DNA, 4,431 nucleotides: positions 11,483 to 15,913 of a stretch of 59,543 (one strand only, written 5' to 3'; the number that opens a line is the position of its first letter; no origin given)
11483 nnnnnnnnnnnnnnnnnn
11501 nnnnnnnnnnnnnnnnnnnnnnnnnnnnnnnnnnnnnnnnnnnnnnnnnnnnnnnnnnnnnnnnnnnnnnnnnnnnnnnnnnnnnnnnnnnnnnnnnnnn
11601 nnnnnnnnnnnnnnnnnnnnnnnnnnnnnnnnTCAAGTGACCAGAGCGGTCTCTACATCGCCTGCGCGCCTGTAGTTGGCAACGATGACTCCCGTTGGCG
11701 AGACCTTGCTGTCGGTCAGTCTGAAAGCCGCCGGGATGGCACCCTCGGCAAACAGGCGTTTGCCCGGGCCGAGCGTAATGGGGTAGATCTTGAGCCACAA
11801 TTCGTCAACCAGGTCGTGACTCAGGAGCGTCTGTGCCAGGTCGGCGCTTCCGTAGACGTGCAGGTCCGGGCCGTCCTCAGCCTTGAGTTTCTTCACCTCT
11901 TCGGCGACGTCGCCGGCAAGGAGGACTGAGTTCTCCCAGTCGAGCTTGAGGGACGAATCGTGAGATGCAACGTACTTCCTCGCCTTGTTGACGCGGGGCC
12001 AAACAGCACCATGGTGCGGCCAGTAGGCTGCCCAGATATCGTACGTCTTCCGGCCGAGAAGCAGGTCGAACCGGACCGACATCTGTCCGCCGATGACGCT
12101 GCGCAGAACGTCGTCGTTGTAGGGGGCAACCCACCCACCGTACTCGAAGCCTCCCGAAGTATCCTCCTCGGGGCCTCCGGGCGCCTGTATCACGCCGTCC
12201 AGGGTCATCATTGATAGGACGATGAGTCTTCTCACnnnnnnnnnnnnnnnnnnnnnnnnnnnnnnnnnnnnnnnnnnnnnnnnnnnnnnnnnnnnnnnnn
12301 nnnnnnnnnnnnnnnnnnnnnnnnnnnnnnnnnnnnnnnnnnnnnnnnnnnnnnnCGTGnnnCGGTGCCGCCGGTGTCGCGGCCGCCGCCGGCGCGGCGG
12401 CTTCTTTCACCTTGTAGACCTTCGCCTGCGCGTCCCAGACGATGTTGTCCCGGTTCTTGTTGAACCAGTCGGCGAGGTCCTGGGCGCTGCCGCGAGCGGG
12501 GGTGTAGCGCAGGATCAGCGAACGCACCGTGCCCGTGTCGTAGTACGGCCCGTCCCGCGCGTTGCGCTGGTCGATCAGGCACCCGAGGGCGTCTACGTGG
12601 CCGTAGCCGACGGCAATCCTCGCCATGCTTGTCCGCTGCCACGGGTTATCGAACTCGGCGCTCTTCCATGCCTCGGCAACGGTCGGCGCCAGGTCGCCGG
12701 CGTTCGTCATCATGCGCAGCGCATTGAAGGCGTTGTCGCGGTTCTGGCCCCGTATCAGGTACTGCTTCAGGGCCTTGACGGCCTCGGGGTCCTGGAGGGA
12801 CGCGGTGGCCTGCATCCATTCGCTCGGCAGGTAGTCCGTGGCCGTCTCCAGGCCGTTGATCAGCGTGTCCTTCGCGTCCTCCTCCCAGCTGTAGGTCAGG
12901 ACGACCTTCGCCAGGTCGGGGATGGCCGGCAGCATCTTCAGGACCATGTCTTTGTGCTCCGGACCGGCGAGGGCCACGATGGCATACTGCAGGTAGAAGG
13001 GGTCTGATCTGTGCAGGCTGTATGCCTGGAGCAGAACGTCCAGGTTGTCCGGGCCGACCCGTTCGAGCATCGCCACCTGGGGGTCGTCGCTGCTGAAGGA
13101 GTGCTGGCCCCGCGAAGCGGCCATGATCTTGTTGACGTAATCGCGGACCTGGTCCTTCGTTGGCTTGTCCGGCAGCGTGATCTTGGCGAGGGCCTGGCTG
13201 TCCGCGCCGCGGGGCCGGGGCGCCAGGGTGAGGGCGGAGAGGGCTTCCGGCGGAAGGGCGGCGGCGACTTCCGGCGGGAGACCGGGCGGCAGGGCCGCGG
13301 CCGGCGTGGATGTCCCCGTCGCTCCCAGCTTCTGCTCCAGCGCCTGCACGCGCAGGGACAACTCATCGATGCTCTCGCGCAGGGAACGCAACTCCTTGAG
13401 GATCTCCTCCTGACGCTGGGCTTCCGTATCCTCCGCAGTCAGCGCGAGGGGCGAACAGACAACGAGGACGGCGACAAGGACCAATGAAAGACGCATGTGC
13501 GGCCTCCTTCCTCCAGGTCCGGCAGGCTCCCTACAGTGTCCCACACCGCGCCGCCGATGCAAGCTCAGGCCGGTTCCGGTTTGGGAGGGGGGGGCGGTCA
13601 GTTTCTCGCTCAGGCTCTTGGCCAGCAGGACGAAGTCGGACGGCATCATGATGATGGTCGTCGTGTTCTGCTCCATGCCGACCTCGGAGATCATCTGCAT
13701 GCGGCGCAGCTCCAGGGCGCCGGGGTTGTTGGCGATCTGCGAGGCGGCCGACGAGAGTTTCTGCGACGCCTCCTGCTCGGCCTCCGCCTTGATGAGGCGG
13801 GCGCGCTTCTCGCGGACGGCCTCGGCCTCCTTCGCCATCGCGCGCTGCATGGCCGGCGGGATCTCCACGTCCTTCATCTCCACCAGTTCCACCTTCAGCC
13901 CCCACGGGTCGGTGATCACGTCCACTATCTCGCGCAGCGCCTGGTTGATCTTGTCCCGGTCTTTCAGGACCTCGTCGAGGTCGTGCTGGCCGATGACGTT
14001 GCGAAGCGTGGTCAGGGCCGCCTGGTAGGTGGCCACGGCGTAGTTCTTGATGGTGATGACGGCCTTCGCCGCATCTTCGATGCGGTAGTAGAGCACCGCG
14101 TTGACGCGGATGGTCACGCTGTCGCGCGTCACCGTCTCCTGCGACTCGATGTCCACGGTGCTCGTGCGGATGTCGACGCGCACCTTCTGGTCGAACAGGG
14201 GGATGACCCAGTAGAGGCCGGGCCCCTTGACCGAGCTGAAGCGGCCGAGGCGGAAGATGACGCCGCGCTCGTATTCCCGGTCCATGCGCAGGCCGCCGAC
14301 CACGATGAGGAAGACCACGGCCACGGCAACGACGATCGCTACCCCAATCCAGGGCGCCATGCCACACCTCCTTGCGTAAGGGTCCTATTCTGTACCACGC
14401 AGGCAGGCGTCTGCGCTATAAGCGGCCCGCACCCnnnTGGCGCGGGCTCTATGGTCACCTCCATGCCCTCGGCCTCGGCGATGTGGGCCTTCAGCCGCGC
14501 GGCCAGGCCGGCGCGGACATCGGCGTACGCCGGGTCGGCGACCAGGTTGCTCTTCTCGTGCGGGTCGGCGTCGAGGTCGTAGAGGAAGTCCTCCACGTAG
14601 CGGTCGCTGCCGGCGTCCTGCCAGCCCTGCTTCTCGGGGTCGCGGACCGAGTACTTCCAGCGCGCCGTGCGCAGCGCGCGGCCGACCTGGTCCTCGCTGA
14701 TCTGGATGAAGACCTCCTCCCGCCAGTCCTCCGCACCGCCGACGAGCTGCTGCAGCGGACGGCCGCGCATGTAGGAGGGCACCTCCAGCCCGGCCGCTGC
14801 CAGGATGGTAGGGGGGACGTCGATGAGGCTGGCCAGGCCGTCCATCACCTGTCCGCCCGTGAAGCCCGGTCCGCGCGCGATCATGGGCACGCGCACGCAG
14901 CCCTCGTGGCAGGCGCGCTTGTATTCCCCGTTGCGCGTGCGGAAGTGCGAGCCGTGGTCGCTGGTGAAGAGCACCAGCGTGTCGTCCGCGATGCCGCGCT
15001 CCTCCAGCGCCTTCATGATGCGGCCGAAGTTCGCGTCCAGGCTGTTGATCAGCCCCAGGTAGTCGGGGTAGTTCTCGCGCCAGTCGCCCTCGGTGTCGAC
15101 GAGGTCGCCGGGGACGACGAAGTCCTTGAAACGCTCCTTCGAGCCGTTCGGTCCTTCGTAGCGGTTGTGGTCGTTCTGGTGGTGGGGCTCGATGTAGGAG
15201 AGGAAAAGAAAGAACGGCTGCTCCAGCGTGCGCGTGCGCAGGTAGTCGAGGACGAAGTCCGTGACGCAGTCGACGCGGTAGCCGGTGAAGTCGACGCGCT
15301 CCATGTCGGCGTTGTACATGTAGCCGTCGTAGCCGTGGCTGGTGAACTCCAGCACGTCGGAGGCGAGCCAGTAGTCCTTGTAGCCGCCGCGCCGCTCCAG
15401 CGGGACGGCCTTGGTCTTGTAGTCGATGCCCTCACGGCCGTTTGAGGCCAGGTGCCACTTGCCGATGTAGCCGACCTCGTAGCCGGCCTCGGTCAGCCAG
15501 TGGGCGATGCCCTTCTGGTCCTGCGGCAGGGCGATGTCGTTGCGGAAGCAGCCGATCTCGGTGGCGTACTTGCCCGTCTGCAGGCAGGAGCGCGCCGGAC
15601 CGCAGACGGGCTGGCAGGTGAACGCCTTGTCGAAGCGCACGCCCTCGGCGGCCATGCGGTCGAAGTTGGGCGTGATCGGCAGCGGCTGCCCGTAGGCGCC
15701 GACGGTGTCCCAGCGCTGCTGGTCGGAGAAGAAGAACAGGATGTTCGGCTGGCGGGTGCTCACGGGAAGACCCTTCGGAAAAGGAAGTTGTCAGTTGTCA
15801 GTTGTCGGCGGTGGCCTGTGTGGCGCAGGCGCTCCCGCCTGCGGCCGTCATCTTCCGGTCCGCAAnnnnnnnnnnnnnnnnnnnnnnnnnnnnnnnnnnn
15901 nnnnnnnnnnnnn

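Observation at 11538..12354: DHFR-family gene inserted into the 5' end of a large FG-GAP gene, flanked by ~90-bp direct repeats, with the duplicated start forming a coupled leader ORF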

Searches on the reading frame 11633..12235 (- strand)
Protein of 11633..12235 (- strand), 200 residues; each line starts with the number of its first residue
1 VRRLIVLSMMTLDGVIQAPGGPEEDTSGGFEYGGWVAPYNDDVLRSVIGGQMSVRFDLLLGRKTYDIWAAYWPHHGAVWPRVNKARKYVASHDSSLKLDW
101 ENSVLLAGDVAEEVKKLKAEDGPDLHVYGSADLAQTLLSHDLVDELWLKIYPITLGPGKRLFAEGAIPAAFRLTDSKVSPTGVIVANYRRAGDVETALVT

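Call 9: search_protein_families(library=pfam, proteins=[window:11636-12235:-])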
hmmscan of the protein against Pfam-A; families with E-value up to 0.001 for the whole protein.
window:11636-12235:- (200 aa): 1 family
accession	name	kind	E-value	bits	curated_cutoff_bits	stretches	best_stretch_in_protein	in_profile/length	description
PF01872.23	RibD_C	-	5.4e-21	75.7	24.1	1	4-184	3-196/197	RibD C-terminal domain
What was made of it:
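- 11633..12235 (-): Intact RibD_C / 'dihydrofolate reductase family' gene (200 aa, GTG start) of foreign codon composition. Pfam RibD_C 5.4e-21 (call 9).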

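Call 10: search_protein_families(library=ncbifam, proteins=[window:11636-12235:-])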
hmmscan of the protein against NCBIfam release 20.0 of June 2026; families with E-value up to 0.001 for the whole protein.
window:11636-12235:- (200 aa): 1 family
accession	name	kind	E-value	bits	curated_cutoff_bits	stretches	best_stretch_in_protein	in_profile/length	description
NF010663.0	PRK14059.1-1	equivalog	0.00079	18.8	184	1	111-191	165-252/253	pyrimidine reductase family protein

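Call 12: find_encoding_contigs(protein=window:11633-12235:-, flank=6000, max_places=10)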
Protein window:11633-12235:- (200 aa): no gene with exactly this product is on record in the collection.

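Call 27: find_homologous_proteins(query=window:11636-12235:-)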
Query window:11636-12235:- (200 aa): 8000 proteins with E <= 0.001 among 8000 candidates; the best 120 are listed.
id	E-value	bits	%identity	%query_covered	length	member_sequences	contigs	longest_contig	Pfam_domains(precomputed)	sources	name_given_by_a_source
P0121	1.8e-130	451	100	100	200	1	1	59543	PF01872.23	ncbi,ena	-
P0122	4.3e-105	368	81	100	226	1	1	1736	PF01872.23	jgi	jgi:dihydrofolate reductase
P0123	6.7e-103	361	79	98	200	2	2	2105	PF01872.23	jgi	jgi:dihydrofolate reductase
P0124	1.9e-102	359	77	100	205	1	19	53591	PF01872.23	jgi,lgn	jgi:dihydrofolate reductase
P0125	3.0e-102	358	78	99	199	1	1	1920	PF01872.23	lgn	-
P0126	3.1e-101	355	78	100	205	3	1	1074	PF01872.23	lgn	-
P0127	3.3e-101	355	78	98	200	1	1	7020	PF01872.23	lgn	-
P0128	5.4e-101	354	77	100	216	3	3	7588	PF01872.23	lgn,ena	-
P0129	2.5e-100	352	79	95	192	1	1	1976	PF01872.23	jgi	jgi:dihydrofolate reductase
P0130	3.9e-100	351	79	96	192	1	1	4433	PF01872.23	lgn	-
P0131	3.9e-100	351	78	95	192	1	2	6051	PF01872.23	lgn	-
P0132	7.8e-99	347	77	98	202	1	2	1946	PF01872.23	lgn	-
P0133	8.1e-99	347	77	99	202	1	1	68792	PF01872.23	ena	-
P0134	9.0e-99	347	77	98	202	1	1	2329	PF01872.23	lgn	-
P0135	3.5e-98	345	77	96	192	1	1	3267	PF01872.23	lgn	-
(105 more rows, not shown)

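Call 40: find_encoding_contigs(protein=P0122, flank=3000, max_places=3)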
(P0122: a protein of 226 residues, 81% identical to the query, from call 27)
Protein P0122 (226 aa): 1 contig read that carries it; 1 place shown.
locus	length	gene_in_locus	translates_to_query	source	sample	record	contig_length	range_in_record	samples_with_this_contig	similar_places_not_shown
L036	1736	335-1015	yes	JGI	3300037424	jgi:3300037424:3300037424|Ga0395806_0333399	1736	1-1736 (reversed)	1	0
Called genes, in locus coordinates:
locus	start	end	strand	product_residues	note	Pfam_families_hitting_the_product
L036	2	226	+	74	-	?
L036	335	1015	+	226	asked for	PF01872:RibD_C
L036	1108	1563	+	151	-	PF00903:Glyoxalase, PF13669:Glyoxalase_4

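Call 41: find_encoding_contigs(protein=P0123, flank=3000, max_places=3)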
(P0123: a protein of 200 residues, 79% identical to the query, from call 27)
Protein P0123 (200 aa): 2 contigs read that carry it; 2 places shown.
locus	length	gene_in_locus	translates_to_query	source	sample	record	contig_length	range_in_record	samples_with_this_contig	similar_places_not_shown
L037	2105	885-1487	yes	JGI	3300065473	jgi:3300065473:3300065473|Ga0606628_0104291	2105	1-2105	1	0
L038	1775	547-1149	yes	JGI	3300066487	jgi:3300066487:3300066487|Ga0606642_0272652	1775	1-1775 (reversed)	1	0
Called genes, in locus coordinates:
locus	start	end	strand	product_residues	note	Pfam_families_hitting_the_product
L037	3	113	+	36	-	?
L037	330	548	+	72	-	-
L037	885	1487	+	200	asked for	PF01872:RibD_C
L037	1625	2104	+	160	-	?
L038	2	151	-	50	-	?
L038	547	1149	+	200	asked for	PF01872:RibD_C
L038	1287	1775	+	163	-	?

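Call 42: find_encoding_contigs(protein=P0124, flank=4000, max_places=6)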
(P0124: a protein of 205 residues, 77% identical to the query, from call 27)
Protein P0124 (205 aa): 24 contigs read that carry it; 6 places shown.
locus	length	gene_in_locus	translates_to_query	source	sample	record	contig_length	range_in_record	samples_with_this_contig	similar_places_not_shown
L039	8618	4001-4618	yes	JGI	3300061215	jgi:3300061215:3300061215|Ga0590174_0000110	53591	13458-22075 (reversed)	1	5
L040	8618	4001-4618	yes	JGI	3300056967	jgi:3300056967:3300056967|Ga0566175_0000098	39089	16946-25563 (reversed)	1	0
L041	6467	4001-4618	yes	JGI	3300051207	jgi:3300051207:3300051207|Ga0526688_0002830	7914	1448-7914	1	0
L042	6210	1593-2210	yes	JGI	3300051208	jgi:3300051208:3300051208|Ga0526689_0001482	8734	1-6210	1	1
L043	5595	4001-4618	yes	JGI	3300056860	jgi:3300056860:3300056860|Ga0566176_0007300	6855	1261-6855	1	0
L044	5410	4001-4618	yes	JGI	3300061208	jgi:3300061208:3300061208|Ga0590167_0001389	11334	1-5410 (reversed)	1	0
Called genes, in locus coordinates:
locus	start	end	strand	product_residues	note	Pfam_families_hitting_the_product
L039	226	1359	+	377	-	PF00127:Copper-bind (weak), PF13473:Cupredoxin_1 (faint), PF00127:Copper-bind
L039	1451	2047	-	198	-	PF00589:Phage_integrase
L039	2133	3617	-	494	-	-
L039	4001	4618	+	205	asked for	PF01872:RibD_C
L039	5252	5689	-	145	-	-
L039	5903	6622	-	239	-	PF13022:HTH_Tnp_1_2 (weak)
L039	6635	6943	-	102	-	-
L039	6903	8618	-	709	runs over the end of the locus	PF01612:DNA_pol_A_exo1, PF00476:DNA_pol_A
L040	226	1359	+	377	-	PF00127:Copper-bind (weak), PF13473:Cupredoxin_1 (faint), PF00127:Copper-bind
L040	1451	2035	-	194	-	PF00589:Phage_integrase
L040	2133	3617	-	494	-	-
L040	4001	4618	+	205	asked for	PF01872:RibD_C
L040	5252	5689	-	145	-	-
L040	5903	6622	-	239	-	PF13022:HTH_Tnp_1_2 (weak)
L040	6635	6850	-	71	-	-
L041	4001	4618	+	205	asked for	PF01872:RibD_C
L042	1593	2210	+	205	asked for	PF01872:RibD_C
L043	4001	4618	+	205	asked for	PF01872:RibD_C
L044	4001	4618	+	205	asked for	PF01872:RibD_C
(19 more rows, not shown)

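Call 49: find_encoding_contigs(protein=P0121, flank=3000, max_places=10)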
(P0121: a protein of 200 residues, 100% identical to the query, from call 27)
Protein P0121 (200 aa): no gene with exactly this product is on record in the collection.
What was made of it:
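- Tried and rejected: Exact-protein look-ups for the window's RibD_C found none (calls 12, 49).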

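Call 50: list_cluster_members(proteins=[P0121, P0002, P0001])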
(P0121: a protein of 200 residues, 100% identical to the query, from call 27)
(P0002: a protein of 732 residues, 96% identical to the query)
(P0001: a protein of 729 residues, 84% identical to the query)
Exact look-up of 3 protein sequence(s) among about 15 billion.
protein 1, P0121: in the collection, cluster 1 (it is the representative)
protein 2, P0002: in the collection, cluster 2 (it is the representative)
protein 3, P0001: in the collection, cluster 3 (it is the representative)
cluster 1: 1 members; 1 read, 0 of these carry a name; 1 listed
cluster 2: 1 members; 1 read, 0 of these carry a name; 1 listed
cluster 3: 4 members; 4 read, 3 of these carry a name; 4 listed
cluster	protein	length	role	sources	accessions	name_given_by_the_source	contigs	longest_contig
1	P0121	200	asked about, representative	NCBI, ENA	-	-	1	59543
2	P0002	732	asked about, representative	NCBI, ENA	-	-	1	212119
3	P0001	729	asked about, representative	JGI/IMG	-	hypothetical protein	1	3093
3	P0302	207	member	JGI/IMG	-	hypothetical protein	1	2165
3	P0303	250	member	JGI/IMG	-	hypothetical protein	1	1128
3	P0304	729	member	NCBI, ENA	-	-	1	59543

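Call 52: find_encoding_contigs(protein=P0302, flank=3000, max_places=4)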
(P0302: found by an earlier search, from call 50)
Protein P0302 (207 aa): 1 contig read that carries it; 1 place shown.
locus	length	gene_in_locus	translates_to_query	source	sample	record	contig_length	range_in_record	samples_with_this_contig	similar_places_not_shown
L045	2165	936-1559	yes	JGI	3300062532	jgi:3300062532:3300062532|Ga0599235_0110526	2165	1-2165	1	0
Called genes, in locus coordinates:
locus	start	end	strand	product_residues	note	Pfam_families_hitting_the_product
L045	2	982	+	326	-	?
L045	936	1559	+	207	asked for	PF01839:FG-GAP (faint), PF13517:FG-GAP_3 (weak)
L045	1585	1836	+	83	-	PF12674:Zn_ribbon_2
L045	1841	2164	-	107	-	?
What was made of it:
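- Tried and rejected: P0302 gave no upstream information (call 52).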

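Call 53: find_encoding_contigs(protein=P0303, flank=3000, max_places=4)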
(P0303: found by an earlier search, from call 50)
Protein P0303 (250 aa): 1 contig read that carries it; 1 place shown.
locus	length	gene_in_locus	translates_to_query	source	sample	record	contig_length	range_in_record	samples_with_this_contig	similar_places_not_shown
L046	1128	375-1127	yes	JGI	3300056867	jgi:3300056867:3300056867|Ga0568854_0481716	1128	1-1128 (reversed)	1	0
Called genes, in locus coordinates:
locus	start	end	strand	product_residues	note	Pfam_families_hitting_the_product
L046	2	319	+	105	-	?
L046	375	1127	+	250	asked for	PF15907:Itfg2 (faint), PF01839:FG-GAP (faint), PF13517:FG-GAP_3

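Call 63: find_related_loci(query=A1, collection=viral_contigs, flank=3000)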
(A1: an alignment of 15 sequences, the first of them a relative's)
Query A1 (200 aa) in viral_contigs; peptide patterns used: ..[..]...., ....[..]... (x = any residue, [..] = any of these).
37 stretches matched a pattern; 1 encode a relative of the query (tblastn E <= 1e-3); 1 distinct loci.
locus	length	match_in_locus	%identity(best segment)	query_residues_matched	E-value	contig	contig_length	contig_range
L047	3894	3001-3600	50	1-199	2e-62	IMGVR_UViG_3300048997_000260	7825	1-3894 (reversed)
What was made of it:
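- Tried and rejected: Only one distant viral hit was found (call 63).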

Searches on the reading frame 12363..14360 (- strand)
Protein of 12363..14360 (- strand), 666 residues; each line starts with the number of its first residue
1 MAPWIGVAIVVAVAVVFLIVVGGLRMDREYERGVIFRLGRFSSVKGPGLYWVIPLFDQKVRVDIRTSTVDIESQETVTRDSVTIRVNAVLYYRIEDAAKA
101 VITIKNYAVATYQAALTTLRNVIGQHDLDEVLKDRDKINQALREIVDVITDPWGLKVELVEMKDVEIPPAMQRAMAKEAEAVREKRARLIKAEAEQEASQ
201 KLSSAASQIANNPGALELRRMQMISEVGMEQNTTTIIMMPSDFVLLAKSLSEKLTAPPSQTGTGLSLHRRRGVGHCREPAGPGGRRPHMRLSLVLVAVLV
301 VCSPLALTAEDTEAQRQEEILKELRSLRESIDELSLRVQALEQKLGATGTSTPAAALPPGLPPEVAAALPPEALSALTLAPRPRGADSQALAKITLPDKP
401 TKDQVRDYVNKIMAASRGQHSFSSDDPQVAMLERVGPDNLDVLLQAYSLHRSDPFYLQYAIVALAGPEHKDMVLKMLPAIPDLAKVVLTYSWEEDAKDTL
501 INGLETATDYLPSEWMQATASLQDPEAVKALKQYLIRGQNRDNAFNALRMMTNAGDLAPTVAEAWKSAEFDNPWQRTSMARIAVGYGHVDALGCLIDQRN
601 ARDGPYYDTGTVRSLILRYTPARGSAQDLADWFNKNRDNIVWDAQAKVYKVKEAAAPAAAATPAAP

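Call 9: search_protein_families(library=pfam, proteins=[window:12363-14360:-])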
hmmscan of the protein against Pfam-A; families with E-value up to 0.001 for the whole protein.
window:12363-14360:- (666 aa): 1 family
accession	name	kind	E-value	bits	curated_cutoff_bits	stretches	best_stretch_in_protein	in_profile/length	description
PF01145.31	Band_7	-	5.2e-40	137.8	23.6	1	29-195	5-175/176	SPFH domain / Band 7 family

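Call 10: search_protein_families(library=ncbifam, proteins=[window:12363-14360:-])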
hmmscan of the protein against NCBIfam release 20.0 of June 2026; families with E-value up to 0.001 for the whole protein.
window:12363-14360:- (666 aa): 5 families
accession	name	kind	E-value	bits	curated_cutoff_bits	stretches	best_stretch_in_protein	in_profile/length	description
TIGR01933.1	hflK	equivalog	1.2e-22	80.6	159.4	1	29-206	6-184/261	FtsH protease activity modulator HflK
NF008181.0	PRK10930.1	equivalog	4.6e-17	61.9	660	1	9-206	82-280/419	FtsH protease activity modulator HflK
TIGR01932.1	hflC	equivalog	7.1e-10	38.2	134.4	1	9-157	6-146/318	protease modulator HflC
NF058507.1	FlotScfldFlot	equivalog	4.7e-05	22.6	700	1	44-211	54-240/477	flotillin lipid rafts scaffold protein FloT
NF008259.0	PRK11029.1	equivalog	0.00014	21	427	1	9-138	5-147/334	protease modulator HflC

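Call 32: find_homologous_proteins(query=window:12363-14360:-)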
Query window:12363-14360:- (666 aa): 61 proteins with E <= 0.001 among 8000 candidates.
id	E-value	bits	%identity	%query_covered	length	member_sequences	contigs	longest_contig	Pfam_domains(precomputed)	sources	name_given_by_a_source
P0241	4.2e-117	411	57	55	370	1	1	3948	-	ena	-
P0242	8.5e-115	403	57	55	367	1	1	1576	-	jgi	jgi:hypothetical protein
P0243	4.6e-99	351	62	39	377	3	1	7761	PF01145.32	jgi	jgi:regulator of protease activity HflC (stomatin/prohibitin superfamily)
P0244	5.8e-99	351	62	39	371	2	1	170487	PF01145.32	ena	-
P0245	4.4e-95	338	63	37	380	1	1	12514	PF01145.32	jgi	-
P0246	5.4e-94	334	67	34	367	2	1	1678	PF01145.32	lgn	-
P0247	8.9e-94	333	62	38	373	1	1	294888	PF01145.32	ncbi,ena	-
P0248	2.6e-92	329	66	35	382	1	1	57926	PF01145.32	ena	-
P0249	1.1e-91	327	63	36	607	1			PF01145.32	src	-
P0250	1.9e-89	319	60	38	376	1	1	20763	PF01145.32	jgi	jgi:regulator of protease activity HflC (stomatin/prohibitin superfamily)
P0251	1.8e-88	316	59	39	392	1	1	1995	PF01145.32,PF00909.27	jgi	-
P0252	2.0e-84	303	60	37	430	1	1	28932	PF01116.27,PF01145.32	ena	-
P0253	2.4e-81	292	54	38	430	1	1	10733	PF01145.32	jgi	jgi:regulator of protease activity HflC (stomatin/prohibitin superfamily)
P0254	3.0e-81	292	56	37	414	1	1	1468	PF01145.32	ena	-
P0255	1.1e-80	290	53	40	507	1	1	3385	PF01145.32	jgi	jgi:regulator of protease activity HflC (stomatin/prohibitin superfamily)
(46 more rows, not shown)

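Call 33: find_encoding_contigs(protein=P0241, flank=5000, max_places=4)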
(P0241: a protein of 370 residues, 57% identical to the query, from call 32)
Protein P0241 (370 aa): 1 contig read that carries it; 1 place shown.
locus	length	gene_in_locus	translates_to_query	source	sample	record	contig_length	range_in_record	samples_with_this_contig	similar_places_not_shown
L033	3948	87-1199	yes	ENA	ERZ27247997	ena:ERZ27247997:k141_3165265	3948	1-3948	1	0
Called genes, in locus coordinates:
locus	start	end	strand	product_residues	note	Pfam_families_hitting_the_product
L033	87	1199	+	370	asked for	-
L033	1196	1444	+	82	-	PF12674:Zn_ribbon_2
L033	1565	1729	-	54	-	-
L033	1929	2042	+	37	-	-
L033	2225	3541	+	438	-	PF00365:PFK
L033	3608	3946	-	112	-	?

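Call 34: find_encoding_contigs(protein=P0242, flank=5000, max_places=4)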
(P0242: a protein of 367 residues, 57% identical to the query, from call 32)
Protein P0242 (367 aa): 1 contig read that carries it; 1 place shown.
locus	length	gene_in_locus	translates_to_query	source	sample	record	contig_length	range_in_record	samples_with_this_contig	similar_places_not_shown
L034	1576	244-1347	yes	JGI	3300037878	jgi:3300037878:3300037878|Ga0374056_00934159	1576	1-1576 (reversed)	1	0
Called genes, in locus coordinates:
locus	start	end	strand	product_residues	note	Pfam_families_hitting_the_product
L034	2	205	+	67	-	?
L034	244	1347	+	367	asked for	-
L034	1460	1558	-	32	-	-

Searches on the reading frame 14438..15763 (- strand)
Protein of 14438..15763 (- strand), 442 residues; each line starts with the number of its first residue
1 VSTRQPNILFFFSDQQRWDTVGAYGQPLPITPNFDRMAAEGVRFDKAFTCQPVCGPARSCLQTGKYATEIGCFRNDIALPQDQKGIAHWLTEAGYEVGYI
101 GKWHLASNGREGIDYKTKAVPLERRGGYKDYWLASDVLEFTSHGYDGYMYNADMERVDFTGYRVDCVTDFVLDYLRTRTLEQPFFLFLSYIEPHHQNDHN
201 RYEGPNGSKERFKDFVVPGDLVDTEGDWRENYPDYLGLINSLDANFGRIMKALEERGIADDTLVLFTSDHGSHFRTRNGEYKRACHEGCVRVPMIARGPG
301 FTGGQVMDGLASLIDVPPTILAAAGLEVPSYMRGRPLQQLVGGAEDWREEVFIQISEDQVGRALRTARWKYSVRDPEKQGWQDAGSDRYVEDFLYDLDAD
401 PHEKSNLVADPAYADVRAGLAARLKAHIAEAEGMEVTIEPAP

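Call 9: search_protein_families(library=pfam, proteins=[window:14438-15763:-])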
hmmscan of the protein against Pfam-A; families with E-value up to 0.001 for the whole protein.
window:14438-15763:- (442 aa): 4 families
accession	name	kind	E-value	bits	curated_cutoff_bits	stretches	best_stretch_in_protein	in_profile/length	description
PF00884.28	Sulfatase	-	1.6e-57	195.5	25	1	6-325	1-300/301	Sulfatase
PF16347.10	SGSH_C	-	6.2e-16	59.4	29.3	1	282-427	8-151/154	N-sulphoglucosamine sulphohydrolase, C-terminal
PF01663.27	Phosphodiest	-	9e-12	45.7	23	1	10-271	3-220/342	Type I phosphodiesterase / nucleotide pyrophosphatase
PF02995.22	DUF229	-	1.3e-05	24.5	25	1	234-275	305-346/496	Protein of unknown function (DUF229)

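Call 10: search_protein_families(library=ncbifam, proteins=[window:14438-15763:-])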
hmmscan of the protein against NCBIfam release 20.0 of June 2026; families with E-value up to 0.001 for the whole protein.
window:14438-15763:- (442 aa): 8 families
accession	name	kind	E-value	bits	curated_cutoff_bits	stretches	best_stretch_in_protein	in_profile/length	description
NF010322.0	PRK13759.1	equivalog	3.8e-51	174.1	481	2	3-229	4-239/486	arylsulfatase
TIGR03417.1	chol_sulfatase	equivalog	1.9e-44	152.4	433.45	2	225-425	245-437/500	choline-sulfatase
NF045661.1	HdlasePehA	equivalog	2.8e-44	151.6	900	2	232-424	281-481/506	phosphoric/sulfuric ester hydrolase PehA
NF052527.1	Mn_arylsulf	exception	2e-27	96.2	850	2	229-430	261-454/479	manganese-dependent arylsulfatase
TIGR01307.1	pgm_bpd_ind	equivalog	2.6e-07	29.5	330.65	1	236-337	408-503/504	2,3-bisphosphoglycerate-independent phosphoglycerate mutase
NF053595.1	LptchSynLtaSGpos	equivalog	0.0001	21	970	1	234-332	429-534/626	lipoteichoic acid synthase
NF003897.0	PRK05434.1-5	equivalog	0.00011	20.9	862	1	239-339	418-512/514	2,3-bisphosphoglycerate-independent phosphoglycerate mutase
NF038282.1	LapC_YejM_PbgA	exception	0.00013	20.4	825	1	234-321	413-497/584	LPS biosynthesis-modulating metalloenzyme YejM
